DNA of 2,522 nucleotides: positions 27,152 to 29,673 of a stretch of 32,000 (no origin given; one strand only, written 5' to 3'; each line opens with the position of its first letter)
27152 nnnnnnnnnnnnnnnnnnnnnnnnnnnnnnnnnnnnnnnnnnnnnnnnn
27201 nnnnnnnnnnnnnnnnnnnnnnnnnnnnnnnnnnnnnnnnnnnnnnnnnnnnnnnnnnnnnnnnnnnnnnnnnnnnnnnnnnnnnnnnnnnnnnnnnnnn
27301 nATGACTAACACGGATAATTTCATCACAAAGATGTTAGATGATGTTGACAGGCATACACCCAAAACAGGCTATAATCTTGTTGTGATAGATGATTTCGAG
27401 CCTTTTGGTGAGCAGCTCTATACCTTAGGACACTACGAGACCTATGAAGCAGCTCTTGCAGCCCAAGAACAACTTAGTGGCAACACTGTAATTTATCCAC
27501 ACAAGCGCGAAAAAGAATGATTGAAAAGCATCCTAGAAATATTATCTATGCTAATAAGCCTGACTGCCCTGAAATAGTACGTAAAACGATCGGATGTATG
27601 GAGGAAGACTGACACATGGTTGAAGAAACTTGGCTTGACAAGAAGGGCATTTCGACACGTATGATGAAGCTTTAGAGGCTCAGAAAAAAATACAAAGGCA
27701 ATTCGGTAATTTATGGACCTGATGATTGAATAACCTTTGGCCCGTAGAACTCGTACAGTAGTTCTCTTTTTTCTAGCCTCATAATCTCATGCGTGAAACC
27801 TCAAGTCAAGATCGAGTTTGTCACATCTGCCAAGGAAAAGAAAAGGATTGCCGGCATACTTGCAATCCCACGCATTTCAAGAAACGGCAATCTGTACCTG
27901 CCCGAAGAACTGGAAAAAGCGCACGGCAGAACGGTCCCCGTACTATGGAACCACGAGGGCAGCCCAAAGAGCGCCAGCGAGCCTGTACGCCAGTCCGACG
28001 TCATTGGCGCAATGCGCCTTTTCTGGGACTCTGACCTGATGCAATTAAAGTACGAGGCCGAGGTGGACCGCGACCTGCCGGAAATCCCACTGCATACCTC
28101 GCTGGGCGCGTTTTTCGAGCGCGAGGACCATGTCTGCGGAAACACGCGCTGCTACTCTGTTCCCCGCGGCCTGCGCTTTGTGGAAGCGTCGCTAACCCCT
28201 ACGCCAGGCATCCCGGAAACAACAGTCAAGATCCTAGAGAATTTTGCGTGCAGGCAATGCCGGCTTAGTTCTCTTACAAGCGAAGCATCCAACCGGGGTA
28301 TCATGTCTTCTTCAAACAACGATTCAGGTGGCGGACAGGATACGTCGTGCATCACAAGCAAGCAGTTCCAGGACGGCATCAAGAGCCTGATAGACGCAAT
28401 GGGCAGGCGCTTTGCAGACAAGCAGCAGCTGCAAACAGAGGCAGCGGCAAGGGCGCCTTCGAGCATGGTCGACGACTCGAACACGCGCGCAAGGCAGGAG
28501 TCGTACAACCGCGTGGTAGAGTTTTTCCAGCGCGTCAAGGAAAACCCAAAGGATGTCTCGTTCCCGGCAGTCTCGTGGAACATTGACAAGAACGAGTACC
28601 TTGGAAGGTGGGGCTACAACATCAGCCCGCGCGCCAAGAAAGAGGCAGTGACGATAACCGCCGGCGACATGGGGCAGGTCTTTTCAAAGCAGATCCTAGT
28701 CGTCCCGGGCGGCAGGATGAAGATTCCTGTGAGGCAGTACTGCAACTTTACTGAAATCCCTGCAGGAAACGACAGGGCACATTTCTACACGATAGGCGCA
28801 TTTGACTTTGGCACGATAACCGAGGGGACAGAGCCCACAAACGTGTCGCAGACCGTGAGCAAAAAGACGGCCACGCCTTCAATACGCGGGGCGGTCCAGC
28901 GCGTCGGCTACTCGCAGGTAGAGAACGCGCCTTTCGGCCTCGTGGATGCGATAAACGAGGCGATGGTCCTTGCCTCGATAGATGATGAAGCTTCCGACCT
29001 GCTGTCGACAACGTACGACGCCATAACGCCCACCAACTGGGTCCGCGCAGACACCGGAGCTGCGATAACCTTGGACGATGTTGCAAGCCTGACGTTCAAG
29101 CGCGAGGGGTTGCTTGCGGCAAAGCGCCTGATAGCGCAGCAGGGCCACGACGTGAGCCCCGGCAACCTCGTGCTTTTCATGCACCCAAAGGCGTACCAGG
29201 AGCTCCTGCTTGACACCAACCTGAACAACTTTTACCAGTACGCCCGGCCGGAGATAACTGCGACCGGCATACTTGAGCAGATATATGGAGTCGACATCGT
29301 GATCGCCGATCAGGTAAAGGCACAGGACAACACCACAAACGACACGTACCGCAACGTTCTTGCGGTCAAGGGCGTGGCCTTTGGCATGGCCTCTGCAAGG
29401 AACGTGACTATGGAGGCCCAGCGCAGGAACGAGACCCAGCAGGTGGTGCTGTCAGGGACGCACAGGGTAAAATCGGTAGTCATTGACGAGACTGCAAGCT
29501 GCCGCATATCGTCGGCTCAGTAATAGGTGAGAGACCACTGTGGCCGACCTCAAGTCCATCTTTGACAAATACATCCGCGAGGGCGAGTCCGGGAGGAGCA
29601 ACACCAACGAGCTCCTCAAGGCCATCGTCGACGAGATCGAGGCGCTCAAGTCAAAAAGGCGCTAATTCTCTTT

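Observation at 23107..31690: Recurring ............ motif precedes almost every provirus gene at a fixed ~35-nt distance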

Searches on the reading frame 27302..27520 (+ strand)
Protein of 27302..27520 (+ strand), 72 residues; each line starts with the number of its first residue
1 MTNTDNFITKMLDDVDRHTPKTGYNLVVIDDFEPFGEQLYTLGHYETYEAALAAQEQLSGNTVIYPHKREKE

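Call 71: search_protein_families(library=padloc, proteins=[window:27302-27520:+], max_evalue=0.01)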
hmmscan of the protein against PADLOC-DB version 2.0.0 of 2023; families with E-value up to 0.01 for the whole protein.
window:27302-27520:+ (72 aa): 0 families

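Call 72: search_protein_families(library=pfam, proteins=[window:27302-27520:+], max_evalue=0.1)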
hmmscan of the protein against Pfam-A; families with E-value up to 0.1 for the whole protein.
window:27302-27520:+ (72 aa): 0 families

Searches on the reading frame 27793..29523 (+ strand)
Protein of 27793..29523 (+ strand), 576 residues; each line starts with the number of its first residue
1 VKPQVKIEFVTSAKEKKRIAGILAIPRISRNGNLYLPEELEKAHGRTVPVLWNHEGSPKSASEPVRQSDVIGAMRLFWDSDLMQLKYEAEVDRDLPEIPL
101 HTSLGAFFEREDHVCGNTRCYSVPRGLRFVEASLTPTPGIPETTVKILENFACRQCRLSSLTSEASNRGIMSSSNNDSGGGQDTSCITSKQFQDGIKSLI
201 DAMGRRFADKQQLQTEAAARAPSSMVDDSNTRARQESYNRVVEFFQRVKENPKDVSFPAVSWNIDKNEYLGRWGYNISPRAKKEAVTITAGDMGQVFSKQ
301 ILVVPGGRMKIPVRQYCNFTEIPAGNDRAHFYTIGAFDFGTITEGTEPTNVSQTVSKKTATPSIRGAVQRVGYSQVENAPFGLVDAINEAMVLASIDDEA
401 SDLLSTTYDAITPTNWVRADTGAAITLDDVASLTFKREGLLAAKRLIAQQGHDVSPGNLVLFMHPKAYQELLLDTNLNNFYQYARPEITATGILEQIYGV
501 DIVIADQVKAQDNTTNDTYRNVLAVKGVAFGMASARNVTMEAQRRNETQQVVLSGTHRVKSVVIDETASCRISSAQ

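Call 9: search_protein_families(library=pfam, proteins=[window:27793-29523:+], max_evalue=0.01)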
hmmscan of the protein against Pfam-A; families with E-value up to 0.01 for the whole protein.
window:27793-29523:+ (576 aa): 0 families

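Call 10: search_protein_families(library=phrogs, proteins=[window:27793-29523:+], max_evalue=0.01)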
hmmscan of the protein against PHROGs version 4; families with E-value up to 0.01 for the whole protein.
window:27793-29523:+ (576 aa): 4 families
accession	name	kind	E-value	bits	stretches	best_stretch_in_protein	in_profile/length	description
phrog_267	-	head and packaging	6.7e-08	33.1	1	426-558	179-309/410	major head protein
phrog_544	-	head and packaging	3.2e-06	27.8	1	456-567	164-266/282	major head protein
phrog_13361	-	unknown function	0.004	18.1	0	14-59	17-60/132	-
phrog_30146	-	unknown function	0.0066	17.4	0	13-58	15-59/79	-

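Call 37: find_related_loci(query=A1, collection=viral_contigs, flank=10000)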
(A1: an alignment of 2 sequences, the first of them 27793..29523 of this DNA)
Query A1 (576 aa) in viral_contigs; peptide patterns used: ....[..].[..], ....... (x = any residue, [..] = any of these).
192 stretches matched a pattern, but none encodes a relative of the query by tblastn (E <= 1e-3).

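Call 38: find_related_loci(query=A1, collection=metagenome_contigs, flank=10000)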
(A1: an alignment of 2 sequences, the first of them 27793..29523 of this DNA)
Query A1 (576 aa) in metagenome_contigs; peptide patterns used: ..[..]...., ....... (x = any residue, [..] = any of these).
526 stretches matched a pattern; 2 encode a relative of the query (tblastn E <= 1e-3); 2 distinct loci.
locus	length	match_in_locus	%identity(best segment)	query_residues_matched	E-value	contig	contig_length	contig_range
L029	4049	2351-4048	38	10-494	9e-57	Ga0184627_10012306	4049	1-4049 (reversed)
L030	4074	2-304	46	472-573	9e-23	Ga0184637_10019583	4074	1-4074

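Call 45: find_homologous_proteins(query=window:27793-29523:+, max_evalue=0.00001)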
Query window:27793-29523:+ (576 aa): 66 proteins with E <= 0.00001 among 8000 candidates.
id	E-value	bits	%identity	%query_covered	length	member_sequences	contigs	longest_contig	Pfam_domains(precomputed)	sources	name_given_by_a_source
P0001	0.0e+0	1084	83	100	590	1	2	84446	-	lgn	-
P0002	0.0e+0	1052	82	100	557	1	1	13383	-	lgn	-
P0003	0.0e+0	1050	80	100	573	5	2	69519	-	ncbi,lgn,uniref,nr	ncbi:hypothetical protein [Nitrososphaera sp.]|uniref:hypothetical protein n=1 Tax=Nitrososphaera sp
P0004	0.0e+0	1050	80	100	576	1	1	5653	-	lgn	-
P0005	0.0e+0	1032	81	100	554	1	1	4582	-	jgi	jgi:hypothetical protein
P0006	1.1e-287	973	75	100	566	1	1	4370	-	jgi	jgi:hypothetical protein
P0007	2.4e-287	972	74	100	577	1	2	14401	-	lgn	-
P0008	3.8e-287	971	74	100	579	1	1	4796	-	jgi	jgi:hypothetical protein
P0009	2.5e-282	955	72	100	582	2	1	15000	-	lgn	-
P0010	6.1e-282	954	72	100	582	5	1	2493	-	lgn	-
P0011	1.2e-281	953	74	100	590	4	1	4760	PF25209.3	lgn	-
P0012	3.0e-277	939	73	99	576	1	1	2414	-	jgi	jgi:hypothetical protein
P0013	1.8e-274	929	74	97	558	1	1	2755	-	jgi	jgi:hypothetical protein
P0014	1.8e-259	880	66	100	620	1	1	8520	-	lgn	-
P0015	5.4e-258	875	66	100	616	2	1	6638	-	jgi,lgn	jgi:hypothetical protein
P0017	1.5e-209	715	66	82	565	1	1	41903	PF25209.3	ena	-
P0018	3.0e-158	546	47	99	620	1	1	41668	-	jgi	jgi:hypothetical protein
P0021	3.4e-137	476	37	100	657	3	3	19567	-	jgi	jgi:ribosomal protein L12E/L44/L45/RPP1/RPP2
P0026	5.4e-129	449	58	63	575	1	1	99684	PF25209.3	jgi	-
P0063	2.2e-46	177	25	98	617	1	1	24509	-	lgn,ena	-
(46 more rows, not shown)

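Call 46: find_encoding_contigs(protein=P0018, flank=10000, max_places=1)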
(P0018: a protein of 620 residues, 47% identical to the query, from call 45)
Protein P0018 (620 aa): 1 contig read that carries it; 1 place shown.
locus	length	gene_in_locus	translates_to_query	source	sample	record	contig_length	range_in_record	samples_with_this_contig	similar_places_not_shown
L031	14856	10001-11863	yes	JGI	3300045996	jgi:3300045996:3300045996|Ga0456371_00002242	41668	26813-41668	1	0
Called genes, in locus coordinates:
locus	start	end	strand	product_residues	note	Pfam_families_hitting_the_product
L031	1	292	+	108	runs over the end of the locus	-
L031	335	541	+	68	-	-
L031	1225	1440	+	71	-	PF12857:TOBE_3 (weak)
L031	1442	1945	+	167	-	-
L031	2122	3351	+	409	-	PF17289:Terminase_6C (weak)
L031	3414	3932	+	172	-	-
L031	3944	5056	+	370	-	-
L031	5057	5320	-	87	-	PF14947:HTH_45 (weak)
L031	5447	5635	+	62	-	-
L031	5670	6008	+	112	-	-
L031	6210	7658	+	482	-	-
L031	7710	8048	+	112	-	-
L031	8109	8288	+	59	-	-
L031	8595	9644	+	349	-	PF12138:Spherulin4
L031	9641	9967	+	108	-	PF04233:Phage_Mu_F (weak)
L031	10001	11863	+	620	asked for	-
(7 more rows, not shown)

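Call 47: find_encoding_contigs(protein=P0021, flank=10000, max_places=1)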
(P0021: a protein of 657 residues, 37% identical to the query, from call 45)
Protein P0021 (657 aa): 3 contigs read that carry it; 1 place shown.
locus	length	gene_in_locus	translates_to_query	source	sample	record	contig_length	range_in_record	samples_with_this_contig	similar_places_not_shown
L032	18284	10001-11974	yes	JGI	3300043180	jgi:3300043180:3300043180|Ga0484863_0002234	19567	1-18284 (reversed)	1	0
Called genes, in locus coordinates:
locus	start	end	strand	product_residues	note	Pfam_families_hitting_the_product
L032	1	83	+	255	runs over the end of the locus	-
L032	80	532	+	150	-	-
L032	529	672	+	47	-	-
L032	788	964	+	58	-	-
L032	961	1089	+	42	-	-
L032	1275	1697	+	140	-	-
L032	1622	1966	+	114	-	-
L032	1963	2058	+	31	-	-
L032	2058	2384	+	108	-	-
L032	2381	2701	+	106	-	-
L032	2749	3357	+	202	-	-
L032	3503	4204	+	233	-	-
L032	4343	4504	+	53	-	-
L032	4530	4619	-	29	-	-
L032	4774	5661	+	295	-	-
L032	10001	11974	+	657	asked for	-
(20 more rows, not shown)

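Call 48: find_encoding_contigs(protein=P0009, flank=10000, max_places=1)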
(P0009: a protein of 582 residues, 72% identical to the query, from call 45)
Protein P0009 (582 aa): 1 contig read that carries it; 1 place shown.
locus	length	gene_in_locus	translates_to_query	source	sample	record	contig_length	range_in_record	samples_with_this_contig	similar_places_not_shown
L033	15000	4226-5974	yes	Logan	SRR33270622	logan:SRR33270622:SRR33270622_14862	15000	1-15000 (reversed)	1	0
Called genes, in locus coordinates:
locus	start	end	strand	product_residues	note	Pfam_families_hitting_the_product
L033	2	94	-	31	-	?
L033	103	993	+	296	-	-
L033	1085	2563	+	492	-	-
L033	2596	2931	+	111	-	-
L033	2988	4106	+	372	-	PF06074:Portal_Mu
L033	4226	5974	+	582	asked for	-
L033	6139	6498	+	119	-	-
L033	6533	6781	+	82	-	-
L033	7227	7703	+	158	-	-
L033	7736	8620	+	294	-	PF18906:Phage_tube_2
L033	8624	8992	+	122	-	-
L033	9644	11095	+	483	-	-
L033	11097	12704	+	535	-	-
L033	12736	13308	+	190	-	-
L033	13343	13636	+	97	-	-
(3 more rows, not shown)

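Call 52: find_encoding_contigs(protein=P0017, flank=10000, max_places=1)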
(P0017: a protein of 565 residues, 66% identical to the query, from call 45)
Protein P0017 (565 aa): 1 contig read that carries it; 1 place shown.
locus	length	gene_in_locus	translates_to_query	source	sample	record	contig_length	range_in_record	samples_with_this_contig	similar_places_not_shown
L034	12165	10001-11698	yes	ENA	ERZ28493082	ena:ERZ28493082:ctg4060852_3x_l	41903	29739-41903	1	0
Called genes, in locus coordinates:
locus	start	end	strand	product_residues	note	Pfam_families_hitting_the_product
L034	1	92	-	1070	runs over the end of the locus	PF00133:tRNA-synt_1, PF01406:tRNA-synt_1e (faint), PF09334:tRNA-synt_1g, PF08264:Anticodon_1, PF19302:DUF5915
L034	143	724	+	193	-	PF00719:Pyrophosphatase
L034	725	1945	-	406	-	PF04212:MIT (weak), PF00004:AAA, PF17862:AAA_lid_3 (weak)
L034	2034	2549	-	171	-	-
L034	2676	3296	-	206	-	-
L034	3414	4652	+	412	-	PF01978:TrmB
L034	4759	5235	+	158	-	PF02643:DUF192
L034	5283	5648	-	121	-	-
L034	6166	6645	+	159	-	-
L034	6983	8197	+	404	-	-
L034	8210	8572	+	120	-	-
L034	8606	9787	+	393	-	-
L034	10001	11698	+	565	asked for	PF25209:Phage_capsid_4 (faint)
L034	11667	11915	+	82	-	-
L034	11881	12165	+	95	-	?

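Call 53: find_encoding_contigs(protein=P0063, flank=10000, max_places=1)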
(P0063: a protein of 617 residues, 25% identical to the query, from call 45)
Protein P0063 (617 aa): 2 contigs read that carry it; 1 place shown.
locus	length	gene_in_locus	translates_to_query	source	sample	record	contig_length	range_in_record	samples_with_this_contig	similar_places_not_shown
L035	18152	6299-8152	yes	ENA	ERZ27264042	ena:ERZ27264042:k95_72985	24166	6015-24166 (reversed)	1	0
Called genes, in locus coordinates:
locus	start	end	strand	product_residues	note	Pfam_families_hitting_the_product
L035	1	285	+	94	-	?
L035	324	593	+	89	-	-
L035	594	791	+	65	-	-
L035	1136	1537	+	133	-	PF13384:HTH_23 (weak), PF13936:HTH_38 (weak)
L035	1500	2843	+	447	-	-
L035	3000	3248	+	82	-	-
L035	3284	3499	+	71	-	-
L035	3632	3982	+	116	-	-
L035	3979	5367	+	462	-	-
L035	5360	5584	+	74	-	-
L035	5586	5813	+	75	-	-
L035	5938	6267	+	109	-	-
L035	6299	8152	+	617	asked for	-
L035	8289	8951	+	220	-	-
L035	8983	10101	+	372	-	PF04055:Radical_SAM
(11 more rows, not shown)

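Call 54: find_encoding_contigs(protein=P0026, flank=10000, max_places=1)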
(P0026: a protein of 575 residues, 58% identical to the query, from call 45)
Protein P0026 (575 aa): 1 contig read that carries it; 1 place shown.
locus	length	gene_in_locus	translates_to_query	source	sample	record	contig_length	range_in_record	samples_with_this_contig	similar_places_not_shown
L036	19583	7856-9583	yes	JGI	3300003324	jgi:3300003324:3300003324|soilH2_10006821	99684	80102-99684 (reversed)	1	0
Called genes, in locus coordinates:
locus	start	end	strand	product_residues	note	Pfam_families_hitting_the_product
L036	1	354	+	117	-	?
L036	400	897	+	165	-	-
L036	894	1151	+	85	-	-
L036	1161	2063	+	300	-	PF13385:Laminin_G_3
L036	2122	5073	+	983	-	-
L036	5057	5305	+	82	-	-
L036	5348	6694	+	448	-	-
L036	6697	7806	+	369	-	-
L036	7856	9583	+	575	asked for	PF25209:Phage_capsid_4 (weak)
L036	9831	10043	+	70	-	-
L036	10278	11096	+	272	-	-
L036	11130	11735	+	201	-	-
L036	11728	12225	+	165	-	-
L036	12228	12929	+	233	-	PF02540:NAD_synthase, PF03054:tRNA_Me_trans (faint)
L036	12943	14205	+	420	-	PF03721:UDPG_MGDP_dh_N, PF00984:UDPG_MGDP_dh, PF03720:UDPG_MGDP_dh_C (weak)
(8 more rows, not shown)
